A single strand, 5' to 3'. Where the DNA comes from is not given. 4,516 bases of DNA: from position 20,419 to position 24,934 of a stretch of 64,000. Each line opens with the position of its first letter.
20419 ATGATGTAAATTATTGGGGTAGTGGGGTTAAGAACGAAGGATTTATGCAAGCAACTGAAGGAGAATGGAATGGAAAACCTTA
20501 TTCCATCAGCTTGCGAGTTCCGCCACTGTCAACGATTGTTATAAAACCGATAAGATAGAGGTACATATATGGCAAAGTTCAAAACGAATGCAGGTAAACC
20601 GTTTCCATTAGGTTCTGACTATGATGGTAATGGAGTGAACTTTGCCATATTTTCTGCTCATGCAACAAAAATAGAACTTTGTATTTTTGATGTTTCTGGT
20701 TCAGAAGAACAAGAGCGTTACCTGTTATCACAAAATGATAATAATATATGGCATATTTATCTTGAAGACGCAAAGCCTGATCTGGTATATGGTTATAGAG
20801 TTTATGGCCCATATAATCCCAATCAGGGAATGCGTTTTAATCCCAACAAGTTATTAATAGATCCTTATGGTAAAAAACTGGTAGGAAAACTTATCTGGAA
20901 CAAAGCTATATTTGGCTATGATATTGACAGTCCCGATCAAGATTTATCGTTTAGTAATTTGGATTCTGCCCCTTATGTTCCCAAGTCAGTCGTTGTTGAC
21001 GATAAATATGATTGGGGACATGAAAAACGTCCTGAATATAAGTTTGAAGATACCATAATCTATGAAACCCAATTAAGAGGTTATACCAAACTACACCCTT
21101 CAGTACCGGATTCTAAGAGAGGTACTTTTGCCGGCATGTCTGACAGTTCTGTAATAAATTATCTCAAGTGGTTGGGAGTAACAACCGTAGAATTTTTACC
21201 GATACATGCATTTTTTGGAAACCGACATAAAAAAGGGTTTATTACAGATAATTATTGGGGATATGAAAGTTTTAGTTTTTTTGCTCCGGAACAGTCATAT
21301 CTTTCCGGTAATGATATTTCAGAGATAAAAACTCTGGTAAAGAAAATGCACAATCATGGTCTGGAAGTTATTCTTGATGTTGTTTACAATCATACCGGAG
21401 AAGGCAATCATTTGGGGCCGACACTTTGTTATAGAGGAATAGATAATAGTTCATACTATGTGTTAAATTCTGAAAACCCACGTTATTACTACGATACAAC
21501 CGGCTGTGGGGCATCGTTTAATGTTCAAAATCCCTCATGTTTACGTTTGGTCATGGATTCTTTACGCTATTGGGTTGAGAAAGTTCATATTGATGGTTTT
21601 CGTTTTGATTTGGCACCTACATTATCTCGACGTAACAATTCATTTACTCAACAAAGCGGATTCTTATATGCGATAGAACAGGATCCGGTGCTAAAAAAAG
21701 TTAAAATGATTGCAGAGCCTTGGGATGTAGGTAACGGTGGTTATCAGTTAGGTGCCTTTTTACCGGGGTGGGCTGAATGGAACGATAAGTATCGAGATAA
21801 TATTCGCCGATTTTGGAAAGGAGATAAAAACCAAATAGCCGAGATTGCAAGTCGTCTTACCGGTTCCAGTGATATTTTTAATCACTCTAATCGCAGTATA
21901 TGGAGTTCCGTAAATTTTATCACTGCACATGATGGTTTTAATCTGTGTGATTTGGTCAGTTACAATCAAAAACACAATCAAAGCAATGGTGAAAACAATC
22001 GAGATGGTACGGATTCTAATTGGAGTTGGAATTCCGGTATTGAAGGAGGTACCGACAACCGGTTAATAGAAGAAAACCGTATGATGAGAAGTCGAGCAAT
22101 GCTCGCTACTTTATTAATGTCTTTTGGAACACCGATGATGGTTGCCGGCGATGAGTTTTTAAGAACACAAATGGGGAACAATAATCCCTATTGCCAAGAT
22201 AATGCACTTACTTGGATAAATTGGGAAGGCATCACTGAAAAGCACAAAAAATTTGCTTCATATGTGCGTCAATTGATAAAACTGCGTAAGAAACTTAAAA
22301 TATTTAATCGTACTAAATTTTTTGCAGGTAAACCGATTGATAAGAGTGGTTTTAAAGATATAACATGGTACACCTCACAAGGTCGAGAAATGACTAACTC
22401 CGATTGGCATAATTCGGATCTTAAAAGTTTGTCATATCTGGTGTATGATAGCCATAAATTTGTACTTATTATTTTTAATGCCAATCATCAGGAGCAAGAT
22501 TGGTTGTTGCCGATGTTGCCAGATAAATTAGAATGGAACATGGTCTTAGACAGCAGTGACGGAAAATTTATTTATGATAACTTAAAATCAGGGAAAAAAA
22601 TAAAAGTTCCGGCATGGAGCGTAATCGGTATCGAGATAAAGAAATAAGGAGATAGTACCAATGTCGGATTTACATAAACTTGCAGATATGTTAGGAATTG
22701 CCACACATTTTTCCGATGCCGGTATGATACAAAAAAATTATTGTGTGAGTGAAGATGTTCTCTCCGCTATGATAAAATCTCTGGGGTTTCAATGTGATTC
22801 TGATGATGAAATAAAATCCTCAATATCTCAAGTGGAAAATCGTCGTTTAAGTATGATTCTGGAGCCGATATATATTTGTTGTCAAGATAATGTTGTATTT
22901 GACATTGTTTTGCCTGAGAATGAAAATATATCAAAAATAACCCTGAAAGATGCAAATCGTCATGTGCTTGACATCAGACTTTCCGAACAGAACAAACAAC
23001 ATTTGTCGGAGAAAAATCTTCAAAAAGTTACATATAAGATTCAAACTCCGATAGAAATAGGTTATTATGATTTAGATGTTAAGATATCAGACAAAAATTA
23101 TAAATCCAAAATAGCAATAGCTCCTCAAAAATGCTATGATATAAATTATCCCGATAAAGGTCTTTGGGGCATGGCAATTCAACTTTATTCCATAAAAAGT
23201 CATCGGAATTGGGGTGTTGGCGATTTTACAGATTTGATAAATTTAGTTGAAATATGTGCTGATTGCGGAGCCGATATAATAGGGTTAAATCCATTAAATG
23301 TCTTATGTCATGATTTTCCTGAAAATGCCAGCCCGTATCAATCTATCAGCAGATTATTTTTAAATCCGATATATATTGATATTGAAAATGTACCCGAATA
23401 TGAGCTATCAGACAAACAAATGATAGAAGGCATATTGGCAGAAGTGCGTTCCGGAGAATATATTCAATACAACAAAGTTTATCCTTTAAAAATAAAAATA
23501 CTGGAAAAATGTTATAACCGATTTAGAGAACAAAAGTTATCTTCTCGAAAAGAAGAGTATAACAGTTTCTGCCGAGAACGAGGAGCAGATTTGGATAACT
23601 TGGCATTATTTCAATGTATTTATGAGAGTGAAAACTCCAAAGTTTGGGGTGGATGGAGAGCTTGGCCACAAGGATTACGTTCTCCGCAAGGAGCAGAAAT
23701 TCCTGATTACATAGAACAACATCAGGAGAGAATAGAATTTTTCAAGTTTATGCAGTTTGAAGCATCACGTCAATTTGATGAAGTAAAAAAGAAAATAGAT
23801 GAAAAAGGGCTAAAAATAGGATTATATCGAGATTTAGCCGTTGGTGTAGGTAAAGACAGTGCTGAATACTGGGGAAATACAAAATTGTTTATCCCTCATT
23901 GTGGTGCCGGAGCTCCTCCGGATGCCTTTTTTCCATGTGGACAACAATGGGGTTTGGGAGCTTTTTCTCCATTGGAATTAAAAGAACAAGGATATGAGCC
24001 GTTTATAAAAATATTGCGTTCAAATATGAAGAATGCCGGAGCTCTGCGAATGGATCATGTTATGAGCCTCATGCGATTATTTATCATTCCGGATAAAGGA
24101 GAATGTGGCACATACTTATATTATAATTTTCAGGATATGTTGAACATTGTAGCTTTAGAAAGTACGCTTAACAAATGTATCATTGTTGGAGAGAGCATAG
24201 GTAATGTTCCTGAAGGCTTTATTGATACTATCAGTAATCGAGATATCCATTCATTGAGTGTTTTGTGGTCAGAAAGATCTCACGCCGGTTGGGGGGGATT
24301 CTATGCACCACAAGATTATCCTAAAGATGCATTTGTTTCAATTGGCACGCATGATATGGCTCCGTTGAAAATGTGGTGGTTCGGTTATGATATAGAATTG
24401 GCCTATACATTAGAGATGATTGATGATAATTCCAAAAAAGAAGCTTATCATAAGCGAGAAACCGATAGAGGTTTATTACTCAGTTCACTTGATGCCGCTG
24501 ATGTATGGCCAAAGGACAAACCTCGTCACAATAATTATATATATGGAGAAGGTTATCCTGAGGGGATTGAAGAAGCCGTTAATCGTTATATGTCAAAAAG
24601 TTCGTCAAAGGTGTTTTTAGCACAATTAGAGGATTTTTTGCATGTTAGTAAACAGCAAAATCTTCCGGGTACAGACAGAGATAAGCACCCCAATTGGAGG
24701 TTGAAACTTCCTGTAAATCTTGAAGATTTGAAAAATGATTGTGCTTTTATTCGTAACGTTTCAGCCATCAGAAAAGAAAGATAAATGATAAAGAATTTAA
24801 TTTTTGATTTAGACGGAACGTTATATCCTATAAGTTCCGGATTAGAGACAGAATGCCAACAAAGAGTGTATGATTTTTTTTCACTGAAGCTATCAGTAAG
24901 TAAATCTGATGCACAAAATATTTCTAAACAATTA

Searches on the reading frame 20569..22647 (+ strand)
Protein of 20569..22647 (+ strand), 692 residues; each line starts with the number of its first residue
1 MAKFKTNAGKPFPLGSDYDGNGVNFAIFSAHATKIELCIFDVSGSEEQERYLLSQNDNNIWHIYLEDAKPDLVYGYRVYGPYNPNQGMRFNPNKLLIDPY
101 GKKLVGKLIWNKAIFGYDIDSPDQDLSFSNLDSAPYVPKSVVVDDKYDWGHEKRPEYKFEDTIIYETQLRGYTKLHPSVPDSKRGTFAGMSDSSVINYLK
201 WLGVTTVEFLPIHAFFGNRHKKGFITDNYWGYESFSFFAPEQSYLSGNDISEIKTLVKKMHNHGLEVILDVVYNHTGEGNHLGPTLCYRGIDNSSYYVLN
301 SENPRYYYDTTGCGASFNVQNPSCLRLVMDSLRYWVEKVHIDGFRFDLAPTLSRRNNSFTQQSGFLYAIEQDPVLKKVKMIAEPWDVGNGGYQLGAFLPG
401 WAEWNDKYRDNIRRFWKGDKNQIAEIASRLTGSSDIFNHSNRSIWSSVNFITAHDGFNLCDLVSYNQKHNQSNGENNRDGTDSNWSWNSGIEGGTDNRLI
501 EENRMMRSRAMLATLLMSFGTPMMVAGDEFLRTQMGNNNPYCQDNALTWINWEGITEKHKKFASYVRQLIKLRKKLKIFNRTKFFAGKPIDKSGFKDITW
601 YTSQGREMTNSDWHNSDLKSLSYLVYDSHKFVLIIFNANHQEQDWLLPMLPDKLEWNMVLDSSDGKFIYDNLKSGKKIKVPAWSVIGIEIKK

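Call 64: search_protein_families(library=pfam, proteins=[window:20569-22647:+], max_evalue=0.00001)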
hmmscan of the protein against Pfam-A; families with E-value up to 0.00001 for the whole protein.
window:20569-22647:+ (692 aa): 2 families
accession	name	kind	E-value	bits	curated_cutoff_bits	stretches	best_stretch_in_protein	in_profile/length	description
PF02922.24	CBM_48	-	5e-17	62.4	22.4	1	13-101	1-83/83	Carbohydrate-binding module 48 (Isoamylase N-terminal domain)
PF00128.31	Alpha-amylase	-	1.5e-15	57.8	22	1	183-278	14-94/446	Alpha amylase, catalytic domain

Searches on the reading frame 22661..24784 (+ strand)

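Call 64: search_protein_families(library=pfam, proteins=[window:22661-24784:+], max_evalue=0.00001)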
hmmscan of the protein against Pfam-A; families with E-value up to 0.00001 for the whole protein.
window:22661-24784:+ (707 aa): 1 family
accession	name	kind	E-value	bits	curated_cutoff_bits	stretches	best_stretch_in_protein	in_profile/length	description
PF02446.23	Glyco_hydro_77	-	2.8e-109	366.5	25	1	173-684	1-460/465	4-alpha-glucanotransferase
